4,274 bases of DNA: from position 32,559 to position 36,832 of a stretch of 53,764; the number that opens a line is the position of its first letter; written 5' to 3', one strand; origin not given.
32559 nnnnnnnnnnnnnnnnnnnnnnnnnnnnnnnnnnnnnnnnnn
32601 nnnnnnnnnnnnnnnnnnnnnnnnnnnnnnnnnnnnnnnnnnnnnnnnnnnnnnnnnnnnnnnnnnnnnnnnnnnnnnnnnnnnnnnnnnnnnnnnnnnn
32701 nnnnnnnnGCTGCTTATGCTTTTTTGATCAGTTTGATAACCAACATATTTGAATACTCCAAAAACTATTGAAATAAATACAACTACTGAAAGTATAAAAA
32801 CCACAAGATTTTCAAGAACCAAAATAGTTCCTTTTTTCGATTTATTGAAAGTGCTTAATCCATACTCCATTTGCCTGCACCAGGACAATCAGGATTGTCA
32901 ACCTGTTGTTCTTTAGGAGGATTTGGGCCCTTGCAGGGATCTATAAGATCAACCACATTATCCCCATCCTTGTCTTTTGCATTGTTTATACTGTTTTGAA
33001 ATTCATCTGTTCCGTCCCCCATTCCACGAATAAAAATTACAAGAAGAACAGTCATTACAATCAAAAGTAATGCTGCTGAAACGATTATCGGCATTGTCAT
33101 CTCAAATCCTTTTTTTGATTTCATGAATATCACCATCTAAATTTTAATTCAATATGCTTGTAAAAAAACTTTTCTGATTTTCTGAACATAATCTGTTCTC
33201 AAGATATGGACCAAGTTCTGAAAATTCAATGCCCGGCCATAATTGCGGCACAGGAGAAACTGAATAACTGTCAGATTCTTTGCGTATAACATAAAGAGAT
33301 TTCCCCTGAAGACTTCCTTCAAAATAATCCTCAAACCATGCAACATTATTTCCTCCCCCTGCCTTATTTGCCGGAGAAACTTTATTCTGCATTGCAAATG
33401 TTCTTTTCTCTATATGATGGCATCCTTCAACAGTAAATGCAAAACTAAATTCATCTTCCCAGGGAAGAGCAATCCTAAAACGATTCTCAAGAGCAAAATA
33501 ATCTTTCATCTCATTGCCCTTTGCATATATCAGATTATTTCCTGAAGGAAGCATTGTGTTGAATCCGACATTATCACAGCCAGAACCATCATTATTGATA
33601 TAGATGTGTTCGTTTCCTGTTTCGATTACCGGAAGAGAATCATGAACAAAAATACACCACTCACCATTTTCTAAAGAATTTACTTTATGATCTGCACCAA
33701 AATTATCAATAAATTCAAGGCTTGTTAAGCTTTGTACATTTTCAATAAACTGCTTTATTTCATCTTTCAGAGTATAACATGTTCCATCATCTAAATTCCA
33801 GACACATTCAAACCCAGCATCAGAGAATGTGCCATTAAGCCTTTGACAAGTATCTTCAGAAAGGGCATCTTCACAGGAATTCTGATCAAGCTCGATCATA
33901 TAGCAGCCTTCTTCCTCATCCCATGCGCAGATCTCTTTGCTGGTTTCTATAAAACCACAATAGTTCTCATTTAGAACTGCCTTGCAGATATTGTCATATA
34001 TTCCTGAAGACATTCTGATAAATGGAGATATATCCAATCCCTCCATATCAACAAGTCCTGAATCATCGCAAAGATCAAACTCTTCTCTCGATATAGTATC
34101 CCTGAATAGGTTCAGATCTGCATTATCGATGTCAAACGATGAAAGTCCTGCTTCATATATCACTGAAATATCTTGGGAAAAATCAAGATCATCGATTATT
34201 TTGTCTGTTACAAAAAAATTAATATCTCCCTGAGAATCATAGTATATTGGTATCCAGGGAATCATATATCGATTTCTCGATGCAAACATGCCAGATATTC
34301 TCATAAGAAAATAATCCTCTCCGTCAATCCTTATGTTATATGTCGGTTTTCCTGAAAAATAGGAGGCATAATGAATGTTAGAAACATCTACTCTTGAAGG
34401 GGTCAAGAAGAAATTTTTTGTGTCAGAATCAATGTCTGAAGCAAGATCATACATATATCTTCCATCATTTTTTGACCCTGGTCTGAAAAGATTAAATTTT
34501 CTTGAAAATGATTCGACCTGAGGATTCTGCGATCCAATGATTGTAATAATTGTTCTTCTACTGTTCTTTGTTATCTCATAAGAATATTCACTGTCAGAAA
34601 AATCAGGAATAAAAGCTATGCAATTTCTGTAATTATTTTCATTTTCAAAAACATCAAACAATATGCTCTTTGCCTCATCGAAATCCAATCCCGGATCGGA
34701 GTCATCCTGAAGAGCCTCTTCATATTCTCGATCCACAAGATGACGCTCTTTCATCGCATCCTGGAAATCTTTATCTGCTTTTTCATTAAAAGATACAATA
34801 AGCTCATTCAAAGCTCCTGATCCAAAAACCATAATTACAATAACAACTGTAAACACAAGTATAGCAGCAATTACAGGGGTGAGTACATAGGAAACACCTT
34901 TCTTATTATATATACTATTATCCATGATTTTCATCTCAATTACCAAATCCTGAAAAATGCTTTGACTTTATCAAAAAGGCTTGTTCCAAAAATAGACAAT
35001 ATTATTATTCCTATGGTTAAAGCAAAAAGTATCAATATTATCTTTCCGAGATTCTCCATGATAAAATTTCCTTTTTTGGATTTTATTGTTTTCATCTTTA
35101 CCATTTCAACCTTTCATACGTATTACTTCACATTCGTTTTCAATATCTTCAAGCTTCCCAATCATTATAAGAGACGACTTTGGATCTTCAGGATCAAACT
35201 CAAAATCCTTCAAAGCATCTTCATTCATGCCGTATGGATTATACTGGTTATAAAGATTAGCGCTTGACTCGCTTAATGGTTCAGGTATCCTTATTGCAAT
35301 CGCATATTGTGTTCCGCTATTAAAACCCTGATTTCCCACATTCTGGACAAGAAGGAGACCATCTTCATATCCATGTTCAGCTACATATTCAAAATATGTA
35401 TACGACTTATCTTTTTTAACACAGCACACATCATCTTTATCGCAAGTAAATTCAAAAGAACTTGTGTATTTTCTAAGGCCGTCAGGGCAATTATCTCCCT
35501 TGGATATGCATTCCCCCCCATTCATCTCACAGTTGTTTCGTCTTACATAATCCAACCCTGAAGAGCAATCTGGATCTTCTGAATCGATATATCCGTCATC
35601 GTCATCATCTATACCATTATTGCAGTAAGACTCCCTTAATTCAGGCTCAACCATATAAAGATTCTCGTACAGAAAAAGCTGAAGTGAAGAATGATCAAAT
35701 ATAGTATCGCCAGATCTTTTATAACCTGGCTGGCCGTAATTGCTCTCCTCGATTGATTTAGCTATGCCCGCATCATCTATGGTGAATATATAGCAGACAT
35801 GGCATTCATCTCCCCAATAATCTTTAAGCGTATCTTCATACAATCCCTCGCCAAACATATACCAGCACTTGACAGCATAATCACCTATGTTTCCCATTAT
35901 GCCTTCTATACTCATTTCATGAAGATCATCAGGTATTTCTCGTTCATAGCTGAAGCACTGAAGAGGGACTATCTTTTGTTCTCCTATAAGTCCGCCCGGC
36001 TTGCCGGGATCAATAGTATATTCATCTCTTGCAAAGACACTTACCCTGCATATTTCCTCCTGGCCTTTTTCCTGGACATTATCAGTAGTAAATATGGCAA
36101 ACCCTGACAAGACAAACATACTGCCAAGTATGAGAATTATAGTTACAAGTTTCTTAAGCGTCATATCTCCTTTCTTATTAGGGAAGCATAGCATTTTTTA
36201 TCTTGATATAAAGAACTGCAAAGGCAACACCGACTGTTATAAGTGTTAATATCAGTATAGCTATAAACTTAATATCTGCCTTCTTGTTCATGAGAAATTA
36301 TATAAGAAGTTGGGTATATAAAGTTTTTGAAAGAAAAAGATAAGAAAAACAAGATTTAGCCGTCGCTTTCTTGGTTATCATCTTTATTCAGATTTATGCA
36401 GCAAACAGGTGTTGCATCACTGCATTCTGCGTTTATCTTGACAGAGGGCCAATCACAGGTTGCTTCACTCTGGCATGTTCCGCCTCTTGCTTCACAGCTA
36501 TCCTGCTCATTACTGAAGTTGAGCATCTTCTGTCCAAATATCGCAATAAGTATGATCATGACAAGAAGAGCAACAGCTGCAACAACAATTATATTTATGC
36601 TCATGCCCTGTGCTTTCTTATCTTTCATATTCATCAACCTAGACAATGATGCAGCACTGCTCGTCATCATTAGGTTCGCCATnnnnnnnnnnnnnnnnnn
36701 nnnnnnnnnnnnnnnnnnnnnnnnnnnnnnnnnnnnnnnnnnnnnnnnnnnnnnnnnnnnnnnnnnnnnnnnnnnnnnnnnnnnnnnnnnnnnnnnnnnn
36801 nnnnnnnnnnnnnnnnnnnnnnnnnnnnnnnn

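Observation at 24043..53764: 30-kb co-directional surface-apparatus locus: two giant adhesin-like proteins, 17 pilin-signal proteins and murein-hydrolase-like enzymes in an archaeal genome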

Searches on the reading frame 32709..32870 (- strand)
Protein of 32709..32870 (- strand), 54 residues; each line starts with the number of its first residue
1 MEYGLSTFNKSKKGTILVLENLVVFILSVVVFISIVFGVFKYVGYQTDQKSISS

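Call 37: search_protein_families(library=pfam, max_evalue=10, proteins=[window:32709-32870:-])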
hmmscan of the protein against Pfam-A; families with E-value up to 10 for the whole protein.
seq(54 aa): 1 family
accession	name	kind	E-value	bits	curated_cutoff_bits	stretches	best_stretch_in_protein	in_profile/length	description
PF06143.16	Baculo_11_kDa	-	0.014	15.4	28.4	1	16-50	37-70/84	Baculovirus 11 kDa family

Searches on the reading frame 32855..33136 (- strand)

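Call 5: search_protein_families(library=pfam, max_evalue=0.01, proteins=[window:32855-33136:-])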
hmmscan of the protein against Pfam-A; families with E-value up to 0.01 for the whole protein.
window:32855-33136:- (93 aa): 1 family
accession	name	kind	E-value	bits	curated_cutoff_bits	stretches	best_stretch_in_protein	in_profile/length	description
PF25093.1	DUF7807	-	0.0049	17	27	1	5-56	56-106/170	Family of unknown function (DUF7807)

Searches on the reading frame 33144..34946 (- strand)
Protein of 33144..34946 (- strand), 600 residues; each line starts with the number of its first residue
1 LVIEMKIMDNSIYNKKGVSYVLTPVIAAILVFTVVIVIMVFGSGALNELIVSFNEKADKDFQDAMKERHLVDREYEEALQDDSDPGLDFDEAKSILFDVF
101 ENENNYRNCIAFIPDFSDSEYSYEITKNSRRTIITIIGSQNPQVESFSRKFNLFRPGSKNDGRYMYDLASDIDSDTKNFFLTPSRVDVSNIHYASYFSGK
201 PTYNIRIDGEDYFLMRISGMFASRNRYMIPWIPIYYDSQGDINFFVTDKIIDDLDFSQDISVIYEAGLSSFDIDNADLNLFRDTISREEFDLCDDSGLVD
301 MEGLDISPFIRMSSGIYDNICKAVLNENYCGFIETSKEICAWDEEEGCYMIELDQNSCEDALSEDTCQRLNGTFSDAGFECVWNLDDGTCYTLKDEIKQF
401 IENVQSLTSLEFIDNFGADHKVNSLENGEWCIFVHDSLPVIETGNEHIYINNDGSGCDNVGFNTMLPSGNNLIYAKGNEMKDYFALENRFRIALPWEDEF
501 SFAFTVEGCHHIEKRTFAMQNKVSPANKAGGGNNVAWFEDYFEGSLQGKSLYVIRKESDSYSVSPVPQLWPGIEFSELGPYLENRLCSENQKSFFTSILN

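Call 4: search_protein_families(library=pfam, max_evalue=0.01, proteins=[window:33144-34946:-])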
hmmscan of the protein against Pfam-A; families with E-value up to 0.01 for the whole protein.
window:33144-34946:- (600 aa): 0 families

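Call 35: search_protein_families(library=ncbifam, max_evalue=0.1, proteins=[window:33144-34946:-])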
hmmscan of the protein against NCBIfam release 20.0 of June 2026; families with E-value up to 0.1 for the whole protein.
window:33144-34946:- (600 aa): 3 families
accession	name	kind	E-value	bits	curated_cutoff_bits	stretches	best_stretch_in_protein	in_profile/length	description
NF002813.0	PRK02958.1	equivalog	0.013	15.7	83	1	33-83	12-61/73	Sec-independent protein translocase subunit TatA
TIGR01411.1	tatAE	subfamily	0.048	13.3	53.9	1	34-67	11-43/47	twin-arginine translocase TatA/TatE family subunit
NF005233.0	PRK06737.1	equivalog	0.093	12.9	102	0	202-228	4-30/76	ACT domain-containing protein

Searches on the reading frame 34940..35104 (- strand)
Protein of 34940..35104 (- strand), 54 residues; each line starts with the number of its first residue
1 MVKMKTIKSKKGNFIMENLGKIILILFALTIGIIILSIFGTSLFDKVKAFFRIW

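Call 35: search_protein_families(library=ncbifam, max_evalue=0.1, proteins=[window:34940-35104:-])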
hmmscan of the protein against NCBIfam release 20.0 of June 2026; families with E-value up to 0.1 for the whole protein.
window:34940-35104:- (54 aa): 0 families

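Call 37: search_protein_families(library=pfam, max_evalue=10, proteins=[window:34943-35104:-])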
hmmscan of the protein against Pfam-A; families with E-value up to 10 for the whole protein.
seq(54 aa): 1 family
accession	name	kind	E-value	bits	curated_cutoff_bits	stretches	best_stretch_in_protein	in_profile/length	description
PF00520.37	Ion_trans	-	0.0074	15.9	25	1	12-44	119-151/241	Ion transport protein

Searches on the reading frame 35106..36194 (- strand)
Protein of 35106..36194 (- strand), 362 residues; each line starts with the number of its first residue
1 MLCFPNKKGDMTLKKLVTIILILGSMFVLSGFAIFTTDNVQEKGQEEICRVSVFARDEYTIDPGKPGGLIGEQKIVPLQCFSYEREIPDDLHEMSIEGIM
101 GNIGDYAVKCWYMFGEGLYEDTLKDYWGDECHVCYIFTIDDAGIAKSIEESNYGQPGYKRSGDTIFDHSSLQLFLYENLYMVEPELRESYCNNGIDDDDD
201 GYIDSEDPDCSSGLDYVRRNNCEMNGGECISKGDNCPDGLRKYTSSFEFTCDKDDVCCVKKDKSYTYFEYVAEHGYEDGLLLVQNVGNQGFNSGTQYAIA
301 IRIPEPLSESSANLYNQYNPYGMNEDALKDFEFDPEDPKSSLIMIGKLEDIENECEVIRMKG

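Call 4: search_protein_families(library=pfam, max_evalue=0.01, proteins=[window:35106-36194:-])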
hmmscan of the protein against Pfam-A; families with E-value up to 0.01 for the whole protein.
window:35106-36194:- (362 aa): 0 families

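Call 35: search_protein_families(library=ncbifam, max_evalue=0.1, proteins=[window:35106-36194:-])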
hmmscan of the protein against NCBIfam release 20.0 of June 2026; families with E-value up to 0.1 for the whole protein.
window:35106-36194:- (362 aa): 1 family
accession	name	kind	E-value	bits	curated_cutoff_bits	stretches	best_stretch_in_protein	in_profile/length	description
NF033662.1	acid_disulf_rpt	repeat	8e-08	31.9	41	1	189-212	5-28/32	acidic double-disulfide repeat-containing protein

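Call 84: search_protein_families(library=pfam, max_evalue=0.001, proteins=[L002:2621-6301:+, L002:6363-9836:+, L002:786-2150:+, P0014])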
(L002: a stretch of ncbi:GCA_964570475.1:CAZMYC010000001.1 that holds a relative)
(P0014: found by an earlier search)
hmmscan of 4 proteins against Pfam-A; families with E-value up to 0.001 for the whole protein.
L002:2621-6301:+ (1226 aa): 0 families

L002:6363-9836:+ (1157 aa): 0 families

L002:786-2150:+ (454 aa): 0 families

P0014 (2630 aa): 5 families
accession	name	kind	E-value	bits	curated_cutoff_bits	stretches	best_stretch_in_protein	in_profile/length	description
PF13620.12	CarboxypepD_reg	-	1.6e-19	70.5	32.3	2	120-207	2-81/82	Carboxypeptidase regulatory-like domain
PF13715.12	CarbopepD_reg_2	-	1.1e-10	41.9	32.2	0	121-212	2-79/88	CarboxypepD_reg-like domain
PF19077.6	Big_13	-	8.3e-08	33.1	27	0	1956-1997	58-100/102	Bacterial Ig-like domain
PF13754.12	Big_3_4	-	4.5e-06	27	27.3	0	1971-2027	33-90/106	Domain of unknown function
PF07495.19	Y_Y_Y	-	5e-06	26.8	26.6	0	2157-2191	29-64/65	Y_Y_Y domain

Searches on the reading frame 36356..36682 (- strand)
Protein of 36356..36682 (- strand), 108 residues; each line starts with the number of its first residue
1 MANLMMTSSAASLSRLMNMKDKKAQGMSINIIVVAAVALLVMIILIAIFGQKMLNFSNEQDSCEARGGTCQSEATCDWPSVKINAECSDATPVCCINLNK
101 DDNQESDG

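Call 4: search_protein_families(library=pfam, max_evalue=0.01, proteins=[window:36356-36682:-])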
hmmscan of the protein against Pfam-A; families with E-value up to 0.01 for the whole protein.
window:36356-36682:- (108 aa): 1 family
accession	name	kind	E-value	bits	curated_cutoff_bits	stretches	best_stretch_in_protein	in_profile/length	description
PF25052.1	AtDEF-like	-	0.0012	19.5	25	1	35-96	7-66/79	Defensin-like family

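Call 35: search_protein_families(library=ncbifam, max_evalue=0.1, proteins=[window:36356-36682:-])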
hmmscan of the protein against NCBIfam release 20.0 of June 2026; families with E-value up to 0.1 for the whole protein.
window:36356-36682:- (108 aa): 2 families
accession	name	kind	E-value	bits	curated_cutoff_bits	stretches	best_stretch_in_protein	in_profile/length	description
NF038256.1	exopoly_VpsF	subfamily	0.0074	15.3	150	1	7-66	226-285/394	VpsF family polysaccharide biosynthesis protein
NF047528.1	LIMLP_03685_anti-sigma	equivalog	0.024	13.8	200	1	18-76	51-109/347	LIMLP_03685 family anti-sigma factor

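Call 58: search_solved_structures(query=A2, max_evalue=10, show_alignments=2)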
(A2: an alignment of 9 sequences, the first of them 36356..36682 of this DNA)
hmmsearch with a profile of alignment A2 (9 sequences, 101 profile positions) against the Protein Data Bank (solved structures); distinct sequences matched with E-value up to 10: 8.
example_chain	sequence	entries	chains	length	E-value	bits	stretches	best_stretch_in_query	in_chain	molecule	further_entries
2l6w_A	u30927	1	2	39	0.38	14.6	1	10-34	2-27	Beta-type platelet-derived growth factor receptor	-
8xa4_A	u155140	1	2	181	0.43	14.4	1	5-77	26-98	Protein OPG161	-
9egp_A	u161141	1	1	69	0.52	14.1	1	4-55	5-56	Geopilin domain 1 protein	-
26wc_A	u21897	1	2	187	0.64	13.8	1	5-77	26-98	Protein OPG161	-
8fk7_A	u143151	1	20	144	1.5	12.7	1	18-51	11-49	Flagellin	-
7dcv_A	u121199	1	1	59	1.8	12.4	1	15-61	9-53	Programmed cell death 1 ligand 1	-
2l35_A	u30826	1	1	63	2.8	11.8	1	17-41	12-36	DAP12-NKG2C_TM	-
6b87_A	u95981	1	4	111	3.4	11.5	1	12-61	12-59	TMHC2_E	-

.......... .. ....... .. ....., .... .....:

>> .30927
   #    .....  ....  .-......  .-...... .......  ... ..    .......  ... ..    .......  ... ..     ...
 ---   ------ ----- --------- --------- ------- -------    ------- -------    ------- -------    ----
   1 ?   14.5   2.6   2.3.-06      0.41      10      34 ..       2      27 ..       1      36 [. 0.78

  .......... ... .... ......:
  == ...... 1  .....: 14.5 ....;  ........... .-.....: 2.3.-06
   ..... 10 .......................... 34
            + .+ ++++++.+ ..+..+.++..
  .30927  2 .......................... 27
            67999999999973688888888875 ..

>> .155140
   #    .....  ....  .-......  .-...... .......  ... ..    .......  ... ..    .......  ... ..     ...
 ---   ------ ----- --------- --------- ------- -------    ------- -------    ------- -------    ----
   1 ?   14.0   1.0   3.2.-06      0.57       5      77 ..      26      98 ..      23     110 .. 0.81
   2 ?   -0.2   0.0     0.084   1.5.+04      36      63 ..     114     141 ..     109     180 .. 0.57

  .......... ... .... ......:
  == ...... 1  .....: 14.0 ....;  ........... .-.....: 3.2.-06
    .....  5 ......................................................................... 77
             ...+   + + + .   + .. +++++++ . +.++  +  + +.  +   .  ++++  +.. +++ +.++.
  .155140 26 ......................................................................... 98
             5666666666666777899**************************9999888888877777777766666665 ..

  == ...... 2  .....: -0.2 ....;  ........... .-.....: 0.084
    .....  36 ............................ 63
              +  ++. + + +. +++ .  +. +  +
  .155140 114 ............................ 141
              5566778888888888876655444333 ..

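Call 99: search_solved_structures(query=A6, max_evalue=10, show_alignments=3)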
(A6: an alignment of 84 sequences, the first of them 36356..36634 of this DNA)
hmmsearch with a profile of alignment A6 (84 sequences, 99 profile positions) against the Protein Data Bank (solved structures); distinct sequences matched with E-value up to 10: 14.
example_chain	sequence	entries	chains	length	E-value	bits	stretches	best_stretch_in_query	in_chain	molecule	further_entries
2k2z_A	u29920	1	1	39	0.14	15.7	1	48-86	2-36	Carboxypeptidase inhibitor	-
2n2a_A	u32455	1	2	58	0.18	15.3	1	15-49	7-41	Receptor tyrosine-protein kinase erbB-2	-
2jwa_A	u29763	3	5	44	0.26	14.8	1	15-47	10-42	Receptor tyrosine-protein kinase erbB-2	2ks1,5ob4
6b87_A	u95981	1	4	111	0.32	14.5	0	19-39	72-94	TMHC2_E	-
1d6b_A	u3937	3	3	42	0.47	14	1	46-85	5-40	DEFENSIN-LIKE PEPTIDE-2 | Defensin-like peptide 2/4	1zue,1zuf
1b8w_A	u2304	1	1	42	0.88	13.1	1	48-86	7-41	PROTEIN (DEFENSIN-LIKE PEPTIDE 1)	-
2l6w_A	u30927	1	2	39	0.91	13.1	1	13-36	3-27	Beta-type platelet-derived growth factor receptor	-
8rey_M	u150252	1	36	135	1.3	12.6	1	19-62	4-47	Flagellin-like protein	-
9laa_A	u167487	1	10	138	1.6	12.3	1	4-74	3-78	Type IV pilin protein PilA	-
7xdi_A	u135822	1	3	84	2.6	11.6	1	3-48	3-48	VP1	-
1h5o_A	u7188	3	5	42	3.5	11.2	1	48-87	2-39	Crotamine | Crotamine Ile-19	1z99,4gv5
1pi7_A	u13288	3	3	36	3.7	11.1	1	21-38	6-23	VPU protein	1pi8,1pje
2gof_A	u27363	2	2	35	5.9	10.5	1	18-36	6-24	VPU protein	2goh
8r5v_A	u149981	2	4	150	9.8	9.8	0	23-78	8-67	Ribonuclease pancreatic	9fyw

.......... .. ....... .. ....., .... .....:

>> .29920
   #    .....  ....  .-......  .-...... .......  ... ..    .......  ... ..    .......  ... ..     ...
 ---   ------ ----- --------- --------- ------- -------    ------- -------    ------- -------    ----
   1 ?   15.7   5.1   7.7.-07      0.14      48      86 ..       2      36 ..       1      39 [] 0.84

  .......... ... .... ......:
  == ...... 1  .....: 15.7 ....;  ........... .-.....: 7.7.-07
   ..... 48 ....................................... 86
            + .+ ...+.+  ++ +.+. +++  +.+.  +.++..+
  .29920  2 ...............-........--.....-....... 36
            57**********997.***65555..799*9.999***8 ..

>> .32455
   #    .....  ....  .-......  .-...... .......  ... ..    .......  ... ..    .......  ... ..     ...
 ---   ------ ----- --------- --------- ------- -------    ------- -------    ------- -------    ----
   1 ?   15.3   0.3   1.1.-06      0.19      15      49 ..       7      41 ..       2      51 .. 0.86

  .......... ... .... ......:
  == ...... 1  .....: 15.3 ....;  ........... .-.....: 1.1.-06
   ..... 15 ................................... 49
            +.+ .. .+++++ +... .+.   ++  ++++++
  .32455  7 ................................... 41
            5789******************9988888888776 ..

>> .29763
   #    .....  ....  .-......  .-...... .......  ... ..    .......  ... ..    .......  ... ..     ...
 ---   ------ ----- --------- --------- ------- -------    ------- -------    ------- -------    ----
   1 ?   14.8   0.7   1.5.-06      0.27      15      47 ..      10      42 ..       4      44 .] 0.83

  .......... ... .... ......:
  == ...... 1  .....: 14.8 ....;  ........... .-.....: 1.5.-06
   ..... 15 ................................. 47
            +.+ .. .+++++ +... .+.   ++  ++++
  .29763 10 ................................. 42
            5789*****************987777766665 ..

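Call 100: search_protein_families(library=pfam, alignment_id=A6, max_evalue=1)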
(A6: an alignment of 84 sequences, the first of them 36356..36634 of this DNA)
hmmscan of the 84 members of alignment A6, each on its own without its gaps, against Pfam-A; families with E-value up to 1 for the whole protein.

A. member 1, window:36356-36634:- (92 aa): 3 families
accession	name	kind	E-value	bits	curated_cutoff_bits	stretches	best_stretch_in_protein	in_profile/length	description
PF25052.1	AtDEF-like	-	0.00068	20.3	25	1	19-80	7-66/79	Defensin-like family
PF17000.10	Asp5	-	0.035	14.7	25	1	15-46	4-35/71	Accessory secretory protein Sec, Asp5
PF12911.12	OppC_N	-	0.089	13.1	23.9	1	17-41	16-40/53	N-terminal TM domain of oligopeptide transport permease C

B. families by the number of members that match (of 84 scanned): 84 families (the first 25 are shown)
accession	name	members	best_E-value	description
PF06103.16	DUF948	41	0.00056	Bacterial protein of unknown function (DUF948)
PF07219.19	HemY_N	11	0.0068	HemY protein N-terminus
PF12175.13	WSS_VP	10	0.04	White spot syndrome virus structural envelope protein VP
PF25052.1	AtDEF-like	9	0.00068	Defensin-like family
PF23489.1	V-ATPase_su_f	7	0.0054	V-type proton ATPase subunit f-like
PF05568.16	ASFV_J13L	7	0.0056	African swine fever virus J13L protein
PF10717.14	ODV-E18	6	0.023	Occlusion-derived virus envelope protein ODV-E18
PF14862.11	Defensin_big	4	0.024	Big defensin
PF00558.24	Vpu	4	0.057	Vpu protein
PF12911.12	OppC_N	4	0.082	N-terminal TM domain of oligopeptide transport permease C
PF10468.14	Inhibitor_I68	3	2.6e-06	Carboxypeptidase inhibitor I68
PF06143.16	Baculo_11_kDa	3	0.016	Baculovirus 11 kDa family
PF15102.11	TMEM154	3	0.028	TMEM154 protein family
PF06387.16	Calcyon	3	0.043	D1 dopamine receptor-interacting protein (calcyon)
PF06024.17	Orf78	3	0.093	Orf78 (ac78)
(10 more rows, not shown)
